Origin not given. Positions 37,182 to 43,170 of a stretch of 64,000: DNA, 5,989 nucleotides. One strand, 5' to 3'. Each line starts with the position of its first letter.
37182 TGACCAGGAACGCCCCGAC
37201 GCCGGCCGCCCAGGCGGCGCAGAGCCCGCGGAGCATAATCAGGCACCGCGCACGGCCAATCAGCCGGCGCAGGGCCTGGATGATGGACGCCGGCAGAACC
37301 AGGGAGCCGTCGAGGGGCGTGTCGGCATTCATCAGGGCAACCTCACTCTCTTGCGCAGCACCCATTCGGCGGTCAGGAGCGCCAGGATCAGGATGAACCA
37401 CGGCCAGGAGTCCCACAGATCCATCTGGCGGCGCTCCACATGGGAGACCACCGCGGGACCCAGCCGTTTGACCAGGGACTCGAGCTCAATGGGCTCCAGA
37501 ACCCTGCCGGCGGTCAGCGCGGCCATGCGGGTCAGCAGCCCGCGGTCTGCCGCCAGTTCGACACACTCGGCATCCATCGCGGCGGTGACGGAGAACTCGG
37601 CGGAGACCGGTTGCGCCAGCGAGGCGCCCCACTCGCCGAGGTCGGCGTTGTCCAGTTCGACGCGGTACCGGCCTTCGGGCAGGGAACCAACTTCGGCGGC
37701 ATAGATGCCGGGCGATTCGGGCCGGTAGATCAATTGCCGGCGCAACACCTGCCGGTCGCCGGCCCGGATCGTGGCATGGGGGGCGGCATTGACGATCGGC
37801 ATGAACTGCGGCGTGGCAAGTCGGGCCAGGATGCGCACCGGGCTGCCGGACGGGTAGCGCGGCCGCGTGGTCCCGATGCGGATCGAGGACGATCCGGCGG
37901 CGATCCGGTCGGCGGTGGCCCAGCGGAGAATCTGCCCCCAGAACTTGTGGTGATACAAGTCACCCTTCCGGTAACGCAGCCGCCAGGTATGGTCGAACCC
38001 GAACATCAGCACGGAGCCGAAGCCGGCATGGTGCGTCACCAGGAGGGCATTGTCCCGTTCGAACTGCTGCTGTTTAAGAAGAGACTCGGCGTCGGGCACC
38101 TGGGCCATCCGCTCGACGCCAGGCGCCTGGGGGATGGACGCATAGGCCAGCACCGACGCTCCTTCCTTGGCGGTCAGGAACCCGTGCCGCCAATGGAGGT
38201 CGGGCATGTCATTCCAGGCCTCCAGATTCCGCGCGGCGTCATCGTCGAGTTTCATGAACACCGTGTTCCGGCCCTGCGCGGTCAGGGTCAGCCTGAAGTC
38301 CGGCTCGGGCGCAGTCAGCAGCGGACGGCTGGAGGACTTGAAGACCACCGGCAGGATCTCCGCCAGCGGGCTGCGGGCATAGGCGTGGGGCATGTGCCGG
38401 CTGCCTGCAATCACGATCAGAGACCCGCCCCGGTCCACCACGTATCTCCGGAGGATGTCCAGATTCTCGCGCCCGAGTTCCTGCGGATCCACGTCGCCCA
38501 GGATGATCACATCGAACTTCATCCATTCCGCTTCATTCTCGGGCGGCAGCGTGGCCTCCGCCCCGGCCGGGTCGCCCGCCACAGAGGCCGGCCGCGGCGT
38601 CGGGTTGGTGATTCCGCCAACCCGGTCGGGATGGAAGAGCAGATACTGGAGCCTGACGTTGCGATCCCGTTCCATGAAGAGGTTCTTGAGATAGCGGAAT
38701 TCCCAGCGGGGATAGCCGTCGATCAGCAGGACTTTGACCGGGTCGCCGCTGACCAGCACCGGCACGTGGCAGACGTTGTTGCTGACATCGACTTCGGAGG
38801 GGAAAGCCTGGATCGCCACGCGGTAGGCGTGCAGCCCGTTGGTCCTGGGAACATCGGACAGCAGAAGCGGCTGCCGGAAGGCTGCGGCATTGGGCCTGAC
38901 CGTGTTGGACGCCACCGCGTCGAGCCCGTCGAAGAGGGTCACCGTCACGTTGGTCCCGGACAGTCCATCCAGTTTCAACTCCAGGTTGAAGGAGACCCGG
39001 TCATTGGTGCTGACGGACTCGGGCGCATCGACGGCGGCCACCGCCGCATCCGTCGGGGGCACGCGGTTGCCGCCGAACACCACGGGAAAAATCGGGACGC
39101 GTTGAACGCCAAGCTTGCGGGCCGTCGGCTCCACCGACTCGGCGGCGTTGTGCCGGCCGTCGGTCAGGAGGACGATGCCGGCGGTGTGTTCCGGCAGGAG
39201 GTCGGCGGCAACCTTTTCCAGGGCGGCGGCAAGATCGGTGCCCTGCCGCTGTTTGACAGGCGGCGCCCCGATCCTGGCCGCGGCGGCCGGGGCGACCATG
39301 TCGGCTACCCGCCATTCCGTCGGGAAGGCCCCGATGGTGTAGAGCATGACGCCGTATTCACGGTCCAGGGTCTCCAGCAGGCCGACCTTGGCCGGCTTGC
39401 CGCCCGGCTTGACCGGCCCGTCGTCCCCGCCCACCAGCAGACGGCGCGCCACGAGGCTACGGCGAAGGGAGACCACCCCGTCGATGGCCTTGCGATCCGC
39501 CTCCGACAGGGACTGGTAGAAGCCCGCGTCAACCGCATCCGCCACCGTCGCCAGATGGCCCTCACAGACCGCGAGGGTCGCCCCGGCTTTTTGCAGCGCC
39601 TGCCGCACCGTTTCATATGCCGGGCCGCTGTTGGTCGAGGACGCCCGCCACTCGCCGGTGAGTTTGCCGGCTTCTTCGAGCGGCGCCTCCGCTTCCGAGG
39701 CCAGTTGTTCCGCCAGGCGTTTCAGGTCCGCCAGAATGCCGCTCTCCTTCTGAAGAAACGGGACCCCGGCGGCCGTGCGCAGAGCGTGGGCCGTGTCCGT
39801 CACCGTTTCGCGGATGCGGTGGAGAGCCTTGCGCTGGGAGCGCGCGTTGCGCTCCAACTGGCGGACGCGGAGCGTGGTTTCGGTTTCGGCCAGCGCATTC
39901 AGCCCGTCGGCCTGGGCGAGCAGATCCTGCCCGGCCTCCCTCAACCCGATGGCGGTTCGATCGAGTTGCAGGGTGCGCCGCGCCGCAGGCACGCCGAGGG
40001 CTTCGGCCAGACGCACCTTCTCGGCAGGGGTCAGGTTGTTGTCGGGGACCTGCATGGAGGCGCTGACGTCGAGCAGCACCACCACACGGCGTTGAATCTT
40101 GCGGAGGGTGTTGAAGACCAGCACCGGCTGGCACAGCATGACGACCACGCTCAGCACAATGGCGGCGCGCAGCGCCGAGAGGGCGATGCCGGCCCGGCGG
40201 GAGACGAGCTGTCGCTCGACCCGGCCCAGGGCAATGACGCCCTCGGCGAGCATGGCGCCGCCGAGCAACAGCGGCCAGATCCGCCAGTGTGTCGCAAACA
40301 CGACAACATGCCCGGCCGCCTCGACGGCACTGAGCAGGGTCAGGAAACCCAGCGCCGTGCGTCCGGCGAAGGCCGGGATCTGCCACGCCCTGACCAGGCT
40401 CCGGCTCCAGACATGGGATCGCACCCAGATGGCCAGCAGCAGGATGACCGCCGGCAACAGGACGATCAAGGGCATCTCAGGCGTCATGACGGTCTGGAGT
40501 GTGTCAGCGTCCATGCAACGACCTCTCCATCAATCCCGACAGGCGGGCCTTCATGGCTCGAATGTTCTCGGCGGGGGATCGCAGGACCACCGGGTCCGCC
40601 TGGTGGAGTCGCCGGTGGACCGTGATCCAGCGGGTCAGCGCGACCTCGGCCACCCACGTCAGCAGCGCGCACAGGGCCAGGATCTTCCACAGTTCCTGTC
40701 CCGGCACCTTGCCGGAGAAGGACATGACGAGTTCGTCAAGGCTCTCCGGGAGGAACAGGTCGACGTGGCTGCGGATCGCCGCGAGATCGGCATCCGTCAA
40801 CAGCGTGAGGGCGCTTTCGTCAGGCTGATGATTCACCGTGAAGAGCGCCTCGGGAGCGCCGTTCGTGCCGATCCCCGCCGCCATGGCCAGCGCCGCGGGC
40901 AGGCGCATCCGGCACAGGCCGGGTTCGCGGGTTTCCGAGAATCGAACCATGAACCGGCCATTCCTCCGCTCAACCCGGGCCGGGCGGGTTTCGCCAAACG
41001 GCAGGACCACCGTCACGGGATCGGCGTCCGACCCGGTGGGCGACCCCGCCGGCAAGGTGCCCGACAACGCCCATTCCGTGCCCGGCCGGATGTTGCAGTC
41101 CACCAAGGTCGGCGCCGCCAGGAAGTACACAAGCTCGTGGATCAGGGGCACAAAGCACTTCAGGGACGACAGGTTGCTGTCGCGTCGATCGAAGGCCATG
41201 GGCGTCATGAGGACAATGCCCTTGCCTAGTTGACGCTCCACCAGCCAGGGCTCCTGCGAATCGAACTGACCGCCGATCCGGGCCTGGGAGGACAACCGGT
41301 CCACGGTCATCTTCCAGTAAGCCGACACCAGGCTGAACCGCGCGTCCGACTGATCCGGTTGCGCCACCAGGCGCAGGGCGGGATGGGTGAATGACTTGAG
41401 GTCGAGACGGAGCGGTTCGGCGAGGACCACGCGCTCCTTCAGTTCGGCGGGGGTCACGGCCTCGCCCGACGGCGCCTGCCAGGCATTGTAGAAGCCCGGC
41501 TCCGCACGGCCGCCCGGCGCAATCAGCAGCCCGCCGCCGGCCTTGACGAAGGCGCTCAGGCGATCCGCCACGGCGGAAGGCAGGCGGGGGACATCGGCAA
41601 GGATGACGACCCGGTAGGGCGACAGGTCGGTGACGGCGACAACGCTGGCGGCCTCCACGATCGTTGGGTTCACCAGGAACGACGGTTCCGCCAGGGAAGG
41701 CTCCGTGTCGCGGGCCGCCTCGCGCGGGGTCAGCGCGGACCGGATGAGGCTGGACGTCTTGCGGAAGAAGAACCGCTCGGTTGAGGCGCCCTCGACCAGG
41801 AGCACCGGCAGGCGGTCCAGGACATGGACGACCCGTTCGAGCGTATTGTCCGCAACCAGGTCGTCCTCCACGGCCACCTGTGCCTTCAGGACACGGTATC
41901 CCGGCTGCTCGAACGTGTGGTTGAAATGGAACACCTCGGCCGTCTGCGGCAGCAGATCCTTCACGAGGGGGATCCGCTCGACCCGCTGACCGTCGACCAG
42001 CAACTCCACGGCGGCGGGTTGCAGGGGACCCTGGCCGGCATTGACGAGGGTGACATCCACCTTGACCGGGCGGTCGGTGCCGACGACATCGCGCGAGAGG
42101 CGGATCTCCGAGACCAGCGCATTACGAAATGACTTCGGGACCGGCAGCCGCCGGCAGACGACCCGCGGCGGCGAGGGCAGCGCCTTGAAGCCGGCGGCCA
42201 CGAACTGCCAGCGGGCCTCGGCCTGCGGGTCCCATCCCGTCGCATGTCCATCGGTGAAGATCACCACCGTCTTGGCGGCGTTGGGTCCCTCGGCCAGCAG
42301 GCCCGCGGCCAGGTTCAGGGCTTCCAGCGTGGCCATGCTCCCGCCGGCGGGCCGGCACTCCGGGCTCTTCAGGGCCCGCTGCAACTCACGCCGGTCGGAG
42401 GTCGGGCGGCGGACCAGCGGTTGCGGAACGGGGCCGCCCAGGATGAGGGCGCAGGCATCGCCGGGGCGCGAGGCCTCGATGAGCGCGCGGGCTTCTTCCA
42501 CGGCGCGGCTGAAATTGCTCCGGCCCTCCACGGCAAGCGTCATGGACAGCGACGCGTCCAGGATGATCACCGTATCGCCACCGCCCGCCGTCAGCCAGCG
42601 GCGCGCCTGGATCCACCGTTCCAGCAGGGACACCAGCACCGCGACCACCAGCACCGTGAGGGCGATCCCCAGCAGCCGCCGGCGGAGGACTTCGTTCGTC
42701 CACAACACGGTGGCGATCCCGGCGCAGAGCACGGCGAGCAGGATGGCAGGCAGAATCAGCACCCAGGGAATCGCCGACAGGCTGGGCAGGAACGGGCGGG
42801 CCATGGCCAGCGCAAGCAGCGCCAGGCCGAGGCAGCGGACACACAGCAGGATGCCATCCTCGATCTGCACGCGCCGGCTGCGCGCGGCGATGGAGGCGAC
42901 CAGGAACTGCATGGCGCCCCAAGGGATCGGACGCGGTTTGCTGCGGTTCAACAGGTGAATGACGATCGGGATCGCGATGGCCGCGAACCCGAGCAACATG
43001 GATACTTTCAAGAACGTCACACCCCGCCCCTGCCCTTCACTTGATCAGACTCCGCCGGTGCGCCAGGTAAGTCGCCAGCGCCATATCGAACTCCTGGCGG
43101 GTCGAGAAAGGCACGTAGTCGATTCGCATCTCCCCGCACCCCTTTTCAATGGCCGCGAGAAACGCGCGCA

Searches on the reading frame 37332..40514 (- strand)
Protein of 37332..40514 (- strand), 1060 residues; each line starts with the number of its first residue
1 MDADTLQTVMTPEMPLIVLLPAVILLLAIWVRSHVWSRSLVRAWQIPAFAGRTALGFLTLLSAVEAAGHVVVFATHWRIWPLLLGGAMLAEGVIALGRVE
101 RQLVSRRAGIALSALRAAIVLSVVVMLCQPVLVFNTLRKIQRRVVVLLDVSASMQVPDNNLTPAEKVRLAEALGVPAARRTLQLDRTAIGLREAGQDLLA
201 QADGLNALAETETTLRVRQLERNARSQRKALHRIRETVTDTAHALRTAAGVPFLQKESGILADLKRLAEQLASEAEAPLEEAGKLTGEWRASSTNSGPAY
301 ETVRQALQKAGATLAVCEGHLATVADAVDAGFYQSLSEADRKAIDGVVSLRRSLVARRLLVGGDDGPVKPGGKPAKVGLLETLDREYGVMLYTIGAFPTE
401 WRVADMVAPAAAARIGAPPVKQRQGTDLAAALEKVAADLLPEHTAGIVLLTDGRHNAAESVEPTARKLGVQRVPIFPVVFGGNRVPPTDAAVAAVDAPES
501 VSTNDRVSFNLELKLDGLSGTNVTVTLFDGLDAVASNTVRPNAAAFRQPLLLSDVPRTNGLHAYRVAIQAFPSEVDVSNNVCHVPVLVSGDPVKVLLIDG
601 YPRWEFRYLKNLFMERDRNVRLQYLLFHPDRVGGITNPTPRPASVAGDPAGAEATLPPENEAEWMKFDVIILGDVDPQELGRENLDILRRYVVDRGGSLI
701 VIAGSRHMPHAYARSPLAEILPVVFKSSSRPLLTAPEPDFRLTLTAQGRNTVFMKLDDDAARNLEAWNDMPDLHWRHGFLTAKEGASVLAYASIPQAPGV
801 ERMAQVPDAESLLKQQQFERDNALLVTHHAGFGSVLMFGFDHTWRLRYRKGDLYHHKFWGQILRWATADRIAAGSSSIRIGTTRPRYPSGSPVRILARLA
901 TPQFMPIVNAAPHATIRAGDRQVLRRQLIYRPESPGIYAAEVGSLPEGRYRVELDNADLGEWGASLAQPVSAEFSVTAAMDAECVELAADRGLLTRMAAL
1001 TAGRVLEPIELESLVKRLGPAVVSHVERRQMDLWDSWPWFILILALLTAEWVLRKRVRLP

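Call 3: search_protein_families(library=pfam, proteins=[window:37332-40514:-])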
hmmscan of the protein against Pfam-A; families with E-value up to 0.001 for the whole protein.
window:37332-40514:- (1060 aa): 2 families
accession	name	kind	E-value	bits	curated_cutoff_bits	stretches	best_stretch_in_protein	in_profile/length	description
PF24157.1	DUF7408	-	7.6e-05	23.2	27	1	657-714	30-83/174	Domain of unknown function (DUF7408)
PF13519.12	VWA_2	-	0.0004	21.4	27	0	421-453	70-106/107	von Willebrand factor type A domain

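Call 61: search_protein_families(library=ncbifam, proteins=[window:37332-40514:-], max_evalue=0.001)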
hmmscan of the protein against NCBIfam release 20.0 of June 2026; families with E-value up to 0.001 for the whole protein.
window:37332-40514:- (1060 aa): 0 families

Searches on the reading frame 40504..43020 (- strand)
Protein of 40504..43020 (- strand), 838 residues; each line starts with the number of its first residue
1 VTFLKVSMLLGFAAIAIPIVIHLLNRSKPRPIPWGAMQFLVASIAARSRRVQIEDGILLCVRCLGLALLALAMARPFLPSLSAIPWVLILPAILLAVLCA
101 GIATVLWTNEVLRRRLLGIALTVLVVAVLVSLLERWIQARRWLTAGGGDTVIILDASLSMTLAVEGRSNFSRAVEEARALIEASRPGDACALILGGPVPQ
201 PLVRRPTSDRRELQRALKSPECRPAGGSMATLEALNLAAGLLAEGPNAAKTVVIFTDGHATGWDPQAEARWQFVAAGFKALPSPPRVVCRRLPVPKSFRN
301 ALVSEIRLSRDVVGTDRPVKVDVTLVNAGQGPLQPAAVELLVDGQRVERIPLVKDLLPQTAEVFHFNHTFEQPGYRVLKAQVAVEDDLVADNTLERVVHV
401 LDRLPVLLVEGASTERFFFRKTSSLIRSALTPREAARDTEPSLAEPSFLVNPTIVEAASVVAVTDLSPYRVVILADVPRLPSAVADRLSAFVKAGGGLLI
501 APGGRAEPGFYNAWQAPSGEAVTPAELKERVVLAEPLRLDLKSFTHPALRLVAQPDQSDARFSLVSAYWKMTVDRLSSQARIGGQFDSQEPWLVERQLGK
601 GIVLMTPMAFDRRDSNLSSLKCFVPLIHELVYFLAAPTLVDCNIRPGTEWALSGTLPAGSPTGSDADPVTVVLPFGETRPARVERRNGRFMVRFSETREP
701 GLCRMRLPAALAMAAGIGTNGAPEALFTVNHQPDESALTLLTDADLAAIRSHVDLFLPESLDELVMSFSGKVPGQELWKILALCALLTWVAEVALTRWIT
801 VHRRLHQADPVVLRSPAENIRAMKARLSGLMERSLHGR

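Call 3: search_protein_families(library=pfam, proteins=[window:40504-43020:-])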
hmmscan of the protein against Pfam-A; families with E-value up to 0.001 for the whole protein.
window:40504-43020:- (838 aa): 4 families
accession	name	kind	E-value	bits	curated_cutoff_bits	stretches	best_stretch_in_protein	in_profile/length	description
PF07584.16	BatA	-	1.9e-15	57.5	25.9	1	1-76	1-77/77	Aerotolerance regulator N-terminal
PF13519.12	VWA_2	-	6.7e-14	52.9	27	1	150-259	1-107/107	von Willebrand factor type A domain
PF08532.16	Glyco_hydro_42M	-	0.0003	20.8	25.8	0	463-500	52-89/207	Beta-galactosidase trimerisation domain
PF00092.34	VWA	-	0.00048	20.8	23.8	1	149-269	1-124/174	von Willebrand factor type A domain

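Call 61: search_protein_families(library=ncbifam, proteins=[window:40504-43020:-], max_evalue=0.001)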
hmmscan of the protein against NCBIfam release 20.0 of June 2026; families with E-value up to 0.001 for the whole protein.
window:40504-43020:- (838 aa): 1 family
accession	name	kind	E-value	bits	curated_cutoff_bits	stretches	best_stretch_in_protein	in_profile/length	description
TIGR02226.1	two_anch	domain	2.5e-20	72.5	23.05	1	1-79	1-79/82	N-terminal double-transmembrane domain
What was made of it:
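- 40504..43020 (-): BatA N-terminal double-transmembrane domain plus VWA protein, 838 aa. Calls 3, 61.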
